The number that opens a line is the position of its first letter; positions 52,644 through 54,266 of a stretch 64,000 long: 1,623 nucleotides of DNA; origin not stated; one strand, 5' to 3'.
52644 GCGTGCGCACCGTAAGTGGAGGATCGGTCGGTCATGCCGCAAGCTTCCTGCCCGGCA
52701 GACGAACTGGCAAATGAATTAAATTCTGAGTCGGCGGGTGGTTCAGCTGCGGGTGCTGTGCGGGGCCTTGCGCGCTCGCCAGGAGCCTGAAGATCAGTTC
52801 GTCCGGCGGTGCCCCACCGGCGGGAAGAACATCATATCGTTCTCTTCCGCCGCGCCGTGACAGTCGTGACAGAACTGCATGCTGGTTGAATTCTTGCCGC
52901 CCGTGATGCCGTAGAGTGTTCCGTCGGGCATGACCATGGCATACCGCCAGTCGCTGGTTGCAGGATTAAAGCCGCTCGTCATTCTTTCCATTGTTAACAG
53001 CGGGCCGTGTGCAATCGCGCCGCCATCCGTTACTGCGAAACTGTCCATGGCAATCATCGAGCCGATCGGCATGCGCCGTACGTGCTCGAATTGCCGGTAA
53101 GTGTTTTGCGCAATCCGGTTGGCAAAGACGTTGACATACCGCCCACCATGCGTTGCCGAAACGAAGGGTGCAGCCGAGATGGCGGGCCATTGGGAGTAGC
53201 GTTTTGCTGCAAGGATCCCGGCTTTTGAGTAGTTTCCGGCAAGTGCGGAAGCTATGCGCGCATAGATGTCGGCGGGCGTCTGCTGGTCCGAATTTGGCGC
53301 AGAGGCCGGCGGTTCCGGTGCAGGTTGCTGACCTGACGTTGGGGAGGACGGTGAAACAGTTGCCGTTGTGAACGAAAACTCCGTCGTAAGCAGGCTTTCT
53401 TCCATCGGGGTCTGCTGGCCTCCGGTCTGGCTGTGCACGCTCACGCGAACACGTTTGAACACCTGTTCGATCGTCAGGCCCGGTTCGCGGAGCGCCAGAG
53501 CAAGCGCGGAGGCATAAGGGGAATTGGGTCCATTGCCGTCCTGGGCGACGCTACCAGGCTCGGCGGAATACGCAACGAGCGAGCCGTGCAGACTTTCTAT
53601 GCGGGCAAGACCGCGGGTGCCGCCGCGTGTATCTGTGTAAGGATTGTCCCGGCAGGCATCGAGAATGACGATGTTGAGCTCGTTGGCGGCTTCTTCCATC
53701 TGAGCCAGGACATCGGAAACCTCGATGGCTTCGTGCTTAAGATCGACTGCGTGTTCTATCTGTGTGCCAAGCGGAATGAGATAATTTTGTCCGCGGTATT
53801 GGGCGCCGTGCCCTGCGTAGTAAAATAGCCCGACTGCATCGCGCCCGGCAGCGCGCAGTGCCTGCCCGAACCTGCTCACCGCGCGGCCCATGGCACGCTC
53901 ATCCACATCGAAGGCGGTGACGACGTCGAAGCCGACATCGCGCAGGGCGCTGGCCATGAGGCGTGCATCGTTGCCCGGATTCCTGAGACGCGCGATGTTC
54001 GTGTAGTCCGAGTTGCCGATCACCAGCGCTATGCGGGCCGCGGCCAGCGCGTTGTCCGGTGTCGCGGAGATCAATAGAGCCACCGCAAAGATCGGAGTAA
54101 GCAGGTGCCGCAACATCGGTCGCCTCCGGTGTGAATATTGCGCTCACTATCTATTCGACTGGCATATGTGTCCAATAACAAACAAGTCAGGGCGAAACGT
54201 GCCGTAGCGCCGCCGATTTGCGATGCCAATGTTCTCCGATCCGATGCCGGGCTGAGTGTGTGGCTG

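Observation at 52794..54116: Secreted caspase (C14) domain fused to a cytochrome-P460-like CxxCH haem domain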

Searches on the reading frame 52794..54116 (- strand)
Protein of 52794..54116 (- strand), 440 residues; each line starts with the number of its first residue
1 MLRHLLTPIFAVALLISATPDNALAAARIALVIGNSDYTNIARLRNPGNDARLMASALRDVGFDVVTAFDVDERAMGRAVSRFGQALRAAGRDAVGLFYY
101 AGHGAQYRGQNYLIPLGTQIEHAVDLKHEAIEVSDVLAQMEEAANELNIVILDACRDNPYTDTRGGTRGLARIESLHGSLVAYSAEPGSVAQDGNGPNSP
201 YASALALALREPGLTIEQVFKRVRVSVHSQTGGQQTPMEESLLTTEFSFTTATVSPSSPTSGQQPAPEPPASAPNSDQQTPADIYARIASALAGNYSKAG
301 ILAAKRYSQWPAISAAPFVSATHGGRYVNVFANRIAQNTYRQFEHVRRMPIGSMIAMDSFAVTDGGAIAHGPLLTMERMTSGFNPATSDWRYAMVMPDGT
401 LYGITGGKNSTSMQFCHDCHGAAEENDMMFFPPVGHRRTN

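Call 3: search_protein_families(library=pfam, proteins=[window:52794-54116:-], max_evalue=1)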
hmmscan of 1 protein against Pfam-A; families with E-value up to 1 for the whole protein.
window:52794-54116:- (440 aa): 2 families
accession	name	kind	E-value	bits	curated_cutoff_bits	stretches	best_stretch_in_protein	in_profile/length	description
PF00656.27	Peptidase_C14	-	2.2e-40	139.2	21.4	1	28-247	2-232/233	Caspase domain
PF16694.10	Cytochrome_P460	-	5.7e-09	36.9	27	1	305-430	2-124/125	Cytochrome P460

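Call 4: search_protein_families(library=ncbifam, proteins=[window:52794-54116:-], max_evalue=1)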
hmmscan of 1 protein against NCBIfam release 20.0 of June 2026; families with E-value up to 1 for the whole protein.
window:52794-54116:- (440 aa): 2 families
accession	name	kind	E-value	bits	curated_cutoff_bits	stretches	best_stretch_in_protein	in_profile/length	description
NF047832.1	caspase_w_EACC1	subfamily_domain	5.1e-17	62.1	140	1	29-228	2-209/211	caspase, EACC1-associated type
TIGR03921.1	T7SS_mycosin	equivalog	0.043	12.9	278.75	1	184-292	221-331/353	type VII secretion-associated serine protease mycosin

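Call 5: search_solved_structures(query=window:52794-54116:-, max_evalue=1, show_alignments=3)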
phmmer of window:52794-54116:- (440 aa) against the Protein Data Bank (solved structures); distinct sequences matched with E-value up to 1: 24.
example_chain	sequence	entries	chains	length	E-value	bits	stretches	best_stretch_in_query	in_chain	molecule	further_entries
3v4o_A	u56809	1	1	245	2.1e-16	63.2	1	19-164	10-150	Mucosa-associated lymphoid tissue lymphoma translocation protein 1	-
38go_A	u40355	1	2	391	4.7e-16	62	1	18-163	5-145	Mucosa-associated lymphoid tissue lymphoma translocation protein 1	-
3v55_A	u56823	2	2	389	6.6e-16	61.5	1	19-163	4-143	Mucosa-associated lymphoid tissue lymphoma translocation protein 1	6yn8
6f7i_A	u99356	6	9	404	7e-16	61.4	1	19-163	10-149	Mucosa-associated lymphoid tissue lymphoma translocation protein 1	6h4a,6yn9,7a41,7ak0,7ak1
8v4x_A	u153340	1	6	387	7.4e-16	61.3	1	19-163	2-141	Mucosa-associated lymphoid tissue lymphoma translocation protein 1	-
9mkc_A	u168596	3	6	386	1.3e-15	60.5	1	19-163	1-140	Mucosa-associated lymphoid tissue lymphoma translocation protein 1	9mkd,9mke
7pav_A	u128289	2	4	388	1.3e-14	57.3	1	24-163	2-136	Mucosa-associated lymphoid tissue lymphoma translocation protein 1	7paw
4i1p_A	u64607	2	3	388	1.3e-14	57.3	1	24-163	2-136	Mucosa-associated lymphoid tissue lymphoma translocation protein 1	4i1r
3uo8_B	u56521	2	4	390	1.3e-14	57.3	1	24-163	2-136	Mucosa-associated lymphoid tissue lymphoma translocation protein 1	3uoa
3v4l_A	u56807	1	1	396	1.7e-14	56.9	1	23-163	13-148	Mucosa-associated lymphoid tissue lymphoma translocation protein 1 homolog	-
3bij_A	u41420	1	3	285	0.025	16.8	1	48-119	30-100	Uncharacterized protein GSU0716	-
7ead_A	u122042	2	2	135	0.036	16.3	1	324-430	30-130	Cytochrome_P460 domain-containing protein | Probable cytochrome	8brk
6kmv_J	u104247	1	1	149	0.28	13.3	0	25-78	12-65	Caspase-4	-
6kmv_R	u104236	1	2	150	0.29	13.3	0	25-78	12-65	Caspase-4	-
6kmu_G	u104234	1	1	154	0.31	13.2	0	25-85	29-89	Caspase-4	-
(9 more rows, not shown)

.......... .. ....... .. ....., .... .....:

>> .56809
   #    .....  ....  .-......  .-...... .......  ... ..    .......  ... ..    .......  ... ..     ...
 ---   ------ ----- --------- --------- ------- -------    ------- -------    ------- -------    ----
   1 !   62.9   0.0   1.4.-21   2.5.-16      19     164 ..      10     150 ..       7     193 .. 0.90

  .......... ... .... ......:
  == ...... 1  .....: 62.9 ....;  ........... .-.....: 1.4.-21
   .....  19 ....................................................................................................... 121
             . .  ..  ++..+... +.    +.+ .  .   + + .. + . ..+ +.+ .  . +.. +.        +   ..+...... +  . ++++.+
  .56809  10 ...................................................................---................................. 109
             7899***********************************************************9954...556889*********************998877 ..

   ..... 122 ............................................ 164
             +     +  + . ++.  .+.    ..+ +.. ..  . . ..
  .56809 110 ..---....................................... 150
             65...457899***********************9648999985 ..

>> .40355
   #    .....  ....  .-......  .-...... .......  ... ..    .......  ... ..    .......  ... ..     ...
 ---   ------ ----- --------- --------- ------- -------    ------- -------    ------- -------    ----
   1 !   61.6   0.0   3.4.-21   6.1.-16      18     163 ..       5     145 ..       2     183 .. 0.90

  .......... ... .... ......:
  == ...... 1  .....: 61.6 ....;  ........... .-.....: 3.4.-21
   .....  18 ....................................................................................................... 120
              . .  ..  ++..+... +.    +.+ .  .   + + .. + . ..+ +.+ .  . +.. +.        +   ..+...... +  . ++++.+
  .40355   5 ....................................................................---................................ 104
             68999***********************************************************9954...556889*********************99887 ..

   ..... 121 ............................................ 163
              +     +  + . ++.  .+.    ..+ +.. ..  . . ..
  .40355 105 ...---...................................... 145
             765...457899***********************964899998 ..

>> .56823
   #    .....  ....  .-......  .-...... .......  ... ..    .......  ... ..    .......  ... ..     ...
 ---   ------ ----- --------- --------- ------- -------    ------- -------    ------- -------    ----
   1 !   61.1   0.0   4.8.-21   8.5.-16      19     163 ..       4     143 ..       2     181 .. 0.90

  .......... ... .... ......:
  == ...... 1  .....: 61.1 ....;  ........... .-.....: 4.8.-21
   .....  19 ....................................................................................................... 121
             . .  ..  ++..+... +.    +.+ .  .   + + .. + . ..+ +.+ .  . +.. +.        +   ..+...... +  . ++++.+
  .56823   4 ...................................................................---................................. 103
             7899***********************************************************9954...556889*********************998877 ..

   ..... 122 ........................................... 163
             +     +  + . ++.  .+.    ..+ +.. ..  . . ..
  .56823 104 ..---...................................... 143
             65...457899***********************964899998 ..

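Call 6: find_homologous_proteins(query=window:52794-54116:-, max_evalue=0.001)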
Query window:52794-54116:- (440 aa): 7183 proteins with E <= 0.001 among 8000 candidates; the best 120 are listed.
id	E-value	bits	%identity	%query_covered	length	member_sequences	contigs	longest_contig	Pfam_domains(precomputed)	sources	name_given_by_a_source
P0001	6.7e-292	985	100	100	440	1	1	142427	PF00656.28,PF16694.11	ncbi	-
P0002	2.7e-123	430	47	57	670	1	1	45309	PF00656.28,PF08239.18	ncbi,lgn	-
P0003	2.3e-97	345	47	50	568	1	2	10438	PF00656.28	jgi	jgi:uncharacterized caspase-like protein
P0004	4.1e-92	327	46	55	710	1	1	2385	PF17820.8,PF00656.28,PF00595.30,PF13180.13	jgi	jgi:uncharacterized caspase-like protein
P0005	2.0e-87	312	62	55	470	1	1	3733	PF00691.26,PF00656.28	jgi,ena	-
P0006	7.9e-86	307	63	52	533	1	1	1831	PF00656.28,PF08238.19,PF01471.24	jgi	jgi:uncharacterized caspase-like protein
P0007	5.1e-85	304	60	57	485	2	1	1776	PF00656.28,PF12770.13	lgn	-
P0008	3.6e-84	301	60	58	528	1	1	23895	PF00656.28,PF08238.19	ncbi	-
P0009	5.9e-84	301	59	61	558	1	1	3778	PF00656.28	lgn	-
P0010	6.8e-84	300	60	58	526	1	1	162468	PF00656.28,PF08238.19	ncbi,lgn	-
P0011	8.0e-84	300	59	58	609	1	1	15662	PF04069.18,PF00656.28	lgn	-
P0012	8.1e-84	300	56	62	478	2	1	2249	PF00656.28,PF13827.12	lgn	-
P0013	1.4e-83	299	55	63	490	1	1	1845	PF00656.28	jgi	-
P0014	1.4e-83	299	57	59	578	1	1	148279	PF00656.28,PF03781.23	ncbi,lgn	-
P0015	2.0e-83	299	57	58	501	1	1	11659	PF00656.28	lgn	-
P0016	2.2e-83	299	58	60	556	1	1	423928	PF00656.28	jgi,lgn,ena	-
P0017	2.6e-83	298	55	60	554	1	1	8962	PF00656.28,PF12770.13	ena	-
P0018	4.5e-83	298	58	54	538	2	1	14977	PF00656.28,PF12770.13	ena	-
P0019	5.8e-83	297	59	56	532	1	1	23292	PF00656.28,PF01471.24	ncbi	-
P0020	8.0e-83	297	59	58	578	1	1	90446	PF00656.28,PF03781.23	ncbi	-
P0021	8.7e-83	297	60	57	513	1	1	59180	PF00656.28,PF08238.19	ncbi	-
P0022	2.3e-82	295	60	53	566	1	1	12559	PF00656.28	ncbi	-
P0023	2.7e-82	295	-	-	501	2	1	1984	PF00656.28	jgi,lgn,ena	-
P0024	6.8e-82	294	56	57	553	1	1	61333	PF00656.28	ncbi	-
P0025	7.4e-82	294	59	57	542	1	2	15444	PF00656.28,PF08238.19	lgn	-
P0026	8.8e-82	293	59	56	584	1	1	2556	PF00656.28,PF08238.19,PF01471.24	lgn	-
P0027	1.3e-81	293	56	60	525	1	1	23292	PF00656.28,PF08238.19,PF01471.24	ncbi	-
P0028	2.2e-81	292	56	58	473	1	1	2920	PF00656.28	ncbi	-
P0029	2.8e-81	292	58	56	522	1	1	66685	PF00656.28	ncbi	-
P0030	2.9e-81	292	58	58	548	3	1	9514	PF00656.28,PF01471.24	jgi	-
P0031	4.1e-81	291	62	55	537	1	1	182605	PF00656.28,PF08238.19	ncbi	-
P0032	4.5e-81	291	54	64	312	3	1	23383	PF00656.28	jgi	-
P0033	6.0e-81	291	57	58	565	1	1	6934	PF00656.28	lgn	-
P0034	6.5e-81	291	58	56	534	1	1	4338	PF00656.28,PF01471.24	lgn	-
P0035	7.5e-81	290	52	70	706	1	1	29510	PF00656.28,PF03781.23,PF08239.18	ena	-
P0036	9.0e-81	290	61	52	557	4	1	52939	PF00656.28,PF01471.24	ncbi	-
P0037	1.7e-80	289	56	55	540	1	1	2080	PF00656.28,PF01471.24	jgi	-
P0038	4.5e-80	288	57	52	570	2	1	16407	PF00656.28,PF13827.12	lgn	-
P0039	6.1e-80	287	56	58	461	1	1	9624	PF00656.28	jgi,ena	-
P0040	1.6e-79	286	55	58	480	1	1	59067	PF00656.28,PF01471.24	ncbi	-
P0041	2.0e-79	286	56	58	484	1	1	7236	PF00656.28,PF01471.24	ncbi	-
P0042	2.1e-79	286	-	-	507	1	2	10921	PF00656.28,PF12770.13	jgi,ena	jgi:uncharacterized caspase-like protein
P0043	2.3e-79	285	54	59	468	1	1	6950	PF00656.28,PF08239.18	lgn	-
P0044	2.5e-79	285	55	56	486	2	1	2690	PF00656.28,PF01471.24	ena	-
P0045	3.6e-79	285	57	57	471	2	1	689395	PF00656.28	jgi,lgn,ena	-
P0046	4.8e-79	284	56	58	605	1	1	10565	PF00656.28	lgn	-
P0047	6.1e-79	284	56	59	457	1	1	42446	PF00656.28,PF08239.18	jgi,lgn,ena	-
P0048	8.0e-79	284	53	59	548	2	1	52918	PF00656.28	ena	-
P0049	8.0e-79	284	48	70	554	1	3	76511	PF00656.28,PF01471.24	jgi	jgi:Caspase domain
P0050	9.4e-79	283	53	60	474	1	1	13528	PF00656.28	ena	-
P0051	1.6e-78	283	49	66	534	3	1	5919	PF00656.28,PF01471.24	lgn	-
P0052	1.9e-78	282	-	-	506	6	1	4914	PF00656.28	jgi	jgi:uncharacterized caspase-like protein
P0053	2.9e-78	282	42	53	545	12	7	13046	PF00656.28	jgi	jgi:uncharacterized caspase-like protein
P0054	3.7e-78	281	51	70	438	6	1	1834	PF00656.28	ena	-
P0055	3.9e-78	281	60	53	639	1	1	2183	PF00656.28,PF03781.23,PF08239.18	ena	-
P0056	5.0e-78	281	60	54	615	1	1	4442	PF00656.28,PF13827.12,PF08239.18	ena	-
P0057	5.0e-78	281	56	59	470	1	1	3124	PF00656.28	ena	-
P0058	5.1e-78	281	53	58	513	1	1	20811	PF00656.28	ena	-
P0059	1.1e-77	280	55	57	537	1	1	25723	PF00656.28,PF01471.24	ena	-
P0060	1.3e-77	280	60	51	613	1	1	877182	PF00656.28,PF03781.23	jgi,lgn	jgi:formylglycine-generating enzyme required for sulfatase activity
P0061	1.3e-77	280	56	56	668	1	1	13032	PF00656.28,PF03480.19,PF01364.25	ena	-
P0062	1.7e-77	279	56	56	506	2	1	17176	PF00656.28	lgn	-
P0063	4.0e-77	278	51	68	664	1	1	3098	PF00656.28,PF03781.23,PF08239.18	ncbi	-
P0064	4.3e-77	278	56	57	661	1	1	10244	PF00656.28,PF12770.13,PF01471.24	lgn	-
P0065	7.4e-77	277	58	56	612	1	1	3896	PF00656.28,PF08239.18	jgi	jgi:uncharacterized caspase-like protein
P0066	1.1e-76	277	56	56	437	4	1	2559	PF00656.28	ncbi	-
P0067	1.1e-76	277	56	57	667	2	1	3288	PF00656.28,PF03781.23,PF08239.18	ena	-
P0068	1.5e-76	276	46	51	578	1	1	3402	PF00656.28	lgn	-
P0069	1.9e-76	276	49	71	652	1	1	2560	PF00656.28,PF03781.23,PF01471.24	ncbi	-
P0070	2.4e-76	275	53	60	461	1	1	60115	PF00656.28,PF01364.25,PF08239.18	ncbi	-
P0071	5.3e-76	274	53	59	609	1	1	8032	PF00656.28,PF03781.23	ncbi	-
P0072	7.2e-76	274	54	56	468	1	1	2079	PF00656.28,PF07603.18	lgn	-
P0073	1.5e-75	273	53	62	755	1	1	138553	PF13414.13,PF00656.28,PF08289.17,PF13424.13,PF13176.13,PF13432.13,PF08238.19,PF07719.24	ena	-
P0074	2.7e-75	272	54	61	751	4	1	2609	PF00656.28,PF03781.23,PF08239.18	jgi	jgi:formylglycine-generating enzyme required for sulfatase activity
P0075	5.1e-75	271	56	49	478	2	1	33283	PF00656.28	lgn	-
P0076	5.2e-75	271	55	57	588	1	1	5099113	PF00656.28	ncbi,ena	-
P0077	5.7e-75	271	53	58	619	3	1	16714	PF00656.28,PF13606.13,PF13857.13,PF12796.14,PF00023.37,PF13637.13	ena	-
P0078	6.5e-75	271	53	58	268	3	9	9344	PF00656.28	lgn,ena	-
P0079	8.7e-75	270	53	59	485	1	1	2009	PF00656.28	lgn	-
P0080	8.9e-75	270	57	54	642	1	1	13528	PF00656.28,PF13606.13,PF13857.13,PF23745.2,PF12796.14,PF00023.37,PF13637.13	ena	-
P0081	1.1e-74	270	54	61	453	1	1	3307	PF00656.28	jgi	jgi:uncharacterized caspase-like protein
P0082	1.4e-74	270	52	60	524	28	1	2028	PF00656.28,PF05494.19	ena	-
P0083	1.5e-74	270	56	51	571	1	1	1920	PF00656.28,PF08239.18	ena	-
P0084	2.0e-74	269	51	62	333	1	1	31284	PF00656.28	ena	-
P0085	2.3e-74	269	56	54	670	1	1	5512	PF17820.8,PF00656.28,PF00595.30,PF13180.13,PF08238.19,PF01471.24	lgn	-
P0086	4.7e-74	268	49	61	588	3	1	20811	PF00656.28,PF13827.12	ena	-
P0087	4.9e-74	268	55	55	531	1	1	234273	PF00656.28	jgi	jgi:hypothetical protein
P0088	6.0e-74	268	56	57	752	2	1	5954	PF13431.13,PF13414.13,PF13428.13,PF13374.13,PF14559.13,PF24575.2,PF25575.1,PF10516.16,PF13371.13,PF00656.28,PF00515.35,PF13424.13,PF13432.13,PF13181.13,PF07719.24,PF13174.13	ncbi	ncbi:MAG: tetratricopeptide repeat protein [Alphaproteobacteria bacterium]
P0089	6.5e-74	267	53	56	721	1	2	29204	PF00656.28,PF03781.23,PF01471.24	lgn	-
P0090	7.1e-74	267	54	61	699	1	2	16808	PF00656.28,PF03781.23,PF01471.24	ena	-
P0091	9.4e-74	267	54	62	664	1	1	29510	PF00656.28,PF03781.23,PF08239.18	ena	-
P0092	1.0e-73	267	54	55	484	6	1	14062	PF00656.28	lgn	-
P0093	1.3e-73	266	56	53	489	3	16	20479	PF00656.28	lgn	-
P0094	1.4e-73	266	57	54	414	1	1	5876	PF00656.28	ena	-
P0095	1.4e-73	266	55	53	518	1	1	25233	PF00656.28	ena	-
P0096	1.4e-73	266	52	58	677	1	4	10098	PF00656.28,PF01471.24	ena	-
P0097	2.6e-73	266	55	57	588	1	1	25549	PF02493.27,PF00656.28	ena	-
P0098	3.6e-73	265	54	57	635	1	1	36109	PF02493.27,PF00656.28,PF01471.24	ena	-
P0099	3.6e-73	265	52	59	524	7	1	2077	PF00656.28,PF05494.19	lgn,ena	-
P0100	4.4e-73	265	60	50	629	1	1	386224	PF00656.28,PF08239.18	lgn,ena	-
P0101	4.4e-73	265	49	66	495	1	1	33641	PF00656.28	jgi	jgi:hypothetical protein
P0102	4.8e-73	265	53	58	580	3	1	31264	PF00656.28,PF13606.13,PF13857.13,PF12796.14,PF00023.37,PF13637.13,PF24521.3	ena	-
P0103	5.5e-73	264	56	53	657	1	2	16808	PF00656.28,PF03781.23,PF01471.24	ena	-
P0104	6.2e-73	264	56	56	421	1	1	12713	PF00656.28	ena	-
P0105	7.1e-73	264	57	51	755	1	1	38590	PF00656.28,PF01471.24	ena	-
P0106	7.6e-73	264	52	57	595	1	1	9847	PF02493.27,PF00656.28,PF01471.24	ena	-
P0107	8.3e-73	264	49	68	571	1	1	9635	PF00656.28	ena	-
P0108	9.0e-73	264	55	55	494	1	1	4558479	PF00656.28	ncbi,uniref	ncbi:caspase domain-containing protein [Ancylobacter sp. IITR112]|uniref:caspase family protein n=1 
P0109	1.2e-72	263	52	60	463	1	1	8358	PF00656.28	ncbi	-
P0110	1.6e-72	263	55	52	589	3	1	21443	PF02493.27,PF00656.28,PF01471.24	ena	-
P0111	2.4e-72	262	49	63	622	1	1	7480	PF00656.28,PF03781.23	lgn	-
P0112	2.5e-72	262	58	52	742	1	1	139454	PF00656.28,PF08823.17,PF03781.23,PF01471.24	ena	-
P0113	2.9e-72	262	52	59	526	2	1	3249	PF00656.28,PF05494.19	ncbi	-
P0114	3.1e-72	262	54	56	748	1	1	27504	PF00656.28,PF01471.24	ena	-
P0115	3.1e-72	262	54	57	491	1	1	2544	PF00656.28,PF13606.13,PF13857.13,PF12796.14,PF00023.37,PF13637.13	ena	-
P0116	3.5e-72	262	52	56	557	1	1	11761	PF02493.27,PF00656.28,PF01471.24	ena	-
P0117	5.2e-72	261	53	55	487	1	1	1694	PF00656.28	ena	-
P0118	5.6e-72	261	53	59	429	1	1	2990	PF00656.28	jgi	jgi:uncharacterized caspase-like protein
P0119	6.6e-72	261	49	65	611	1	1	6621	PF02493.27,PF00656.28,PF01471.24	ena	-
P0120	7.0e-72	261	56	53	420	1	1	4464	PF00656.28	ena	-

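Call 9: find_encoding_contigs(protein=window:52794-54116:-, flank=10000, max_places=6)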
Protein window:52794-54116:- (440 aa): no gene with exactly this product is on record in the collection.

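Call 40: predict_structure(protein=window:52797-54116:-)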
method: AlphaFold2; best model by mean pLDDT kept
length: 440 residues; sequences in the alignment: 1
mean_pLDDT: 31.9   pTM: 0.20
mean pLDDT of the five models: 31.9, 30.4, 28.4, 27.6, 25.8
residues with pLDDT >= 90: 0; 70-90: 0; 50-70: 2; < 50: 438
segments of 3 or more residues with pLDDT < 50: 1-402, 404-418, 420-440
pLDDT, mean of each block of 10 residues (from residue 1): 26 29 32 29 33 39 37 41 44 35 28 26 26 30 28 25 31 29 33 35 38 38 37 36 26 26 36 35 34 30 27 24 27 27 26 26 28 28 36 45 44 41 30 28
secondary structure, 60 per line:
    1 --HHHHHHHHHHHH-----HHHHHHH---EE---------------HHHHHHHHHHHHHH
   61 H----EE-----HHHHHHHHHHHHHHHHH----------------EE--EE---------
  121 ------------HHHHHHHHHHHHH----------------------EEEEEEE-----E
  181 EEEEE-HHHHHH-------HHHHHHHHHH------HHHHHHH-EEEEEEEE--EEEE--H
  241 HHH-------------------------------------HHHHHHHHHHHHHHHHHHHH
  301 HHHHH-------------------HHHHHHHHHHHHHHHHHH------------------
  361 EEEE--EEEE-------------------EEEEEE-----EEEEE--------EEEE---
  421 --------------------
elements in order: H3-14 H20-26 H47-61 H73-89 H133-145 E168-174 E180-185 H187-192 H200-209 H216-222 E224-231 E234-237 H240-243 H281-305 H325-342 E361-364 E367-370 E390-395 E401-405 E414-417

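Call 54: list_cluster_members(proteins=[P0001])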
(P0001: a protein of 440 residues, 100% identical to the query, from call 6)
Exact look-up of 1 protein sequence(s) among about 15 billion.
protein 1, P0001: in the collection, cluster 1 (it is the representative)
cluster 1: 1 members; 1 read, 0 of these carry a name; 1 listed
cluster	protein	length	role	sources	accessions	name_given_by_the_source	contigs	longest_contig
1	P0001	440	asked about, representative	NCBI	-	-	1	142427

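Call 60: search_protein_families(library=padloc, proteins=[window:52797-54116:-], max_evalue=0.01)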
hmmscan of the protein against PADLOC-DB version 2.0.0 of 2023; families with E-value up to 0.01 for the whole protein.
window:52797-54116:- (440 aa): 1 family
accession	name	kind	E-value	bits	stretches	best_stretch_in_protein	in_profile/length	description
PDLC02987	caspase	-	6e-11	40.2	1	30-333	5-161/453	-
